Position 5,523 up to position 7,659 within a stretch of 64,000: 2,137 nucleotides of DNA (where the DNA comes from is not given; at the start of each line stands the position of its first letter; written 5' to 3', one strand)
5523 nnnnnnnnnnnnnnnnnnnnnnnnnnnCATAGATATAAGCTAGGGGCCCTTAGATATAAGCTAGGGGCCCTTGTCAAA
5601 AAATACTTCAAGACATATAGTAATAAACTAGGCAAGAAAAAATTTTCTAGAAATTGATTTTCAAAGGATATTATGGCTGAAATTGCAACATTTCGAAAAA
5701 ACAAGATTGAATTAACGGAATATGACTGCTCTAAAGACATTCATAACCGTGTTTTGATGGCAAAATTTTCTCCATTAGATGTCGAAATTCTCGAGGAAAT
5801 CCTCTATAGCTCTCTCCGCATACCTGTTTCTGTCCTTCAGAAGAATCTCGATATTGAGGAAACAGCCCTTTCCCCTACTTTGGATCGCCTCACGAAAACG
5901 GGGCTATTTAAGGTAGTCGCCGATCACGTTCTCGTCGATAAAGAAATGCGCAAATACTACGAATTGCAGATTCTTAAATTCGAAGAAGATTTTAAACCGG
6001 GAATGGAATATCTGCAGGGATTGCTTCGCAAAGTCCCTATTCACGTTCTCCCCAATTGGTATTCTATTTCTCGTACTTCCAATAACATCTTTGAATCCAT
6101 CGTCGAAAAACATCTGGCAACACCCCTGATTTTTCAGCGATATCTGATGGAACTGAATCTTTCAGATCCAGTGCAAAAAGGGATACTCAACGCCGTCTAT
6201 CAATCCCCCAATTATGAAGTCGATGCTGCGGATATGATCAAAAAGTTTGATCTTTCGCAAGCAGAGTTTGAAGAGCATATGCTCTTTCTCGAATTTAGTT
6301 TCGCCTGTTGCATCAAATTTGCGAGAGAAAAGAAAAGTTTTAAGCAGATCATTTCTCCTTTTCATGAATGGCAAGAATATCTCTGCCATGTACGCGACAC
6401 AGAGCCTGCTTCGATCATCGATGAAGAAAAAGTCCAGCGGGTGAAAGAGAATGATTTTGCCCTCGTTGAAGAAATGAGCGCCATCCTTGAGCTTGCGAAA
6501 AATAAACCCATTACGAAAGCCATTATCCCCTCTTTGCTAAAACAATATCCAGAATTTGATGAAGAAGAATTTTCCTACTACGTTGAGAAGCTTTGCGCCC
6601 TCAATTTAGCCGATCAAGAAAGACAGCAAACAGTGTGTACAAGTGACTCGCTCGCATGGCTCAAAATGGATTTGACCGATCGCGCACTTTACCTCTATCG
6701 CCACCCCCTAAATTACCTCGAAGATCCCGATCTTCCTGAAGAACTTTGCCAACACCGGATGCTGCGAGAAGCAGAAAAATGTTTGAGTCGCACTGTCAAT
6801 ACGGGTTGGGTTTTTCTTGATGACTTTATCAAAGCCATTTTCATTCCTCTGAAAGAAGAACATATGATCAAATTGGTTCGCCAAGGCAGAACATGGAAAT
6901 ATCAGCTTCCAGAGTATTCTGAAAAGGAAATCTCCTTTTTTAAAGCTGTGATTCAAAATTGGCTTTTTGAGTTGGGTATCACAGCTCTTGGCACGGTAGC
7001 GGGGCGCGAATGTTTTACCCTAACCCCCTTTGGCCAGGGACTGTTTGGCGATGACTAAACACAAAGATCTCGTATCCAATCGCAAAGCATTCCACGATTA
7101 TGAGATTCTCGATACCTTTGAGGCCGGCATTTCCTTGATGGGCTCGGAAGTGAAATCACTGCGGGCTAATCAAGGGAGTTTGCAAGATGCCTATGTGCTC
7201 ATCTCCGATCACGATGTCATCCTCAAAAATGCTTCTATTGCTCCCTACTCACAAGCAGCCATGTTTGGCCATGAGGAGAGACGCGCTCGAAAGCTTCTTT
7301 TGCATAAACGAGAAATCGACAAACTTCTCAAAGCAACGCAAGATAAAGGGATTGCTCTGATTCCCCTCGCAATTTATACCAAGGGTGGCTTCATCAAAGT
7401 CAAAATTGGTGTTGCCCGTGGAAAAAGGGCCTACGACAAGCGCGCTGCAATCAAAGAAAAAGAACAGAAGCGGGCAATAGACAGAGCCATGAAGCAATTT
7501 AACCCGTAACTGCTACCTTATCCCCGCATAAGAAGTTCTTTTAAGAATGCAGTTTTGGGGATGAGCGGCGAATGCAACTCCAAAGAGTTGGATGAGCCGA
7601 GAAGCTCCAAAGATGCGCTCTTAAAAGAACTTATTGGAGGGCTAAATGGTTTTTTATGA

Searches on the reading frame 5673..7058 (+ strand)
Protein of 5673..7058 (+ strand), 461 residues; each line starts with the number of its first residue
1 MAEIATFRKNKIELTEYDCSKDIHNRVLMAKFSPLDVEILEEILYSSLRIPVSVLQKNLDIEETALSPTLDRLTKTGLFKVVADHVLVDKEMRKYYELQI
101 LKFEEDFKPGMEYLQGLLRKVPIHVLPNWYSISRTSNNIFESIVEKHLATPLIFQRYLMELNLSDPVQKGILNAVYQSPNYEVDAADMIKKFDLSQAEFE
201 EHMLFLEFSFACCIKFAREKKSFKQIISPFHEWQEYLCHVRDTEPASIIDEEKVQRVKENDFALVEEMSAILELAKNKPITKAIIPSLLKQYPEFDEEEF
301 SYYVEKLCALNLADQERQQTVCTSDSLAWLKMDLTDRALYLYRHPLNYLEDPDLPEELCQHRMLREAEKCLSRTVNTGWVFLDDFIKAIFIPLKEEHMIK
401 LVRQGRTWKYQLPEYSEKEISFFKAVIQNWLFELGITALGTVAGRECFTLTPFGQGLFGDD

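Call 72: search_protein_families(library=pfam, proteins=[window:5673-7058:+], max_evalue=0.001)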
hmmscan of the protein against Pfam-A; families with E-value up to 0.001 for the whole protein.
window:5673-7058:+ (461 aa): 0 families

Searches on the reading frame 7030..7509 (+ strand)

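Call 72: search_protein_families(library=pfam, proteins=[window:7030-7509:+], max_evalue=0.001)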
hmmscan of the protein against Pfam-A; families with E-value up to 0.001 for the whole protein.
window:7030-7509:+ (159 aa): 1 family
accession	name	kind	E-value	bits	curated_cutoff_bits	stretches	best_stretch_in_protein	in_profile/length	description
PF01668.23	SmpB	-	1.5e-56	190.7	27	1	15-156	2-143/143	SmpB protein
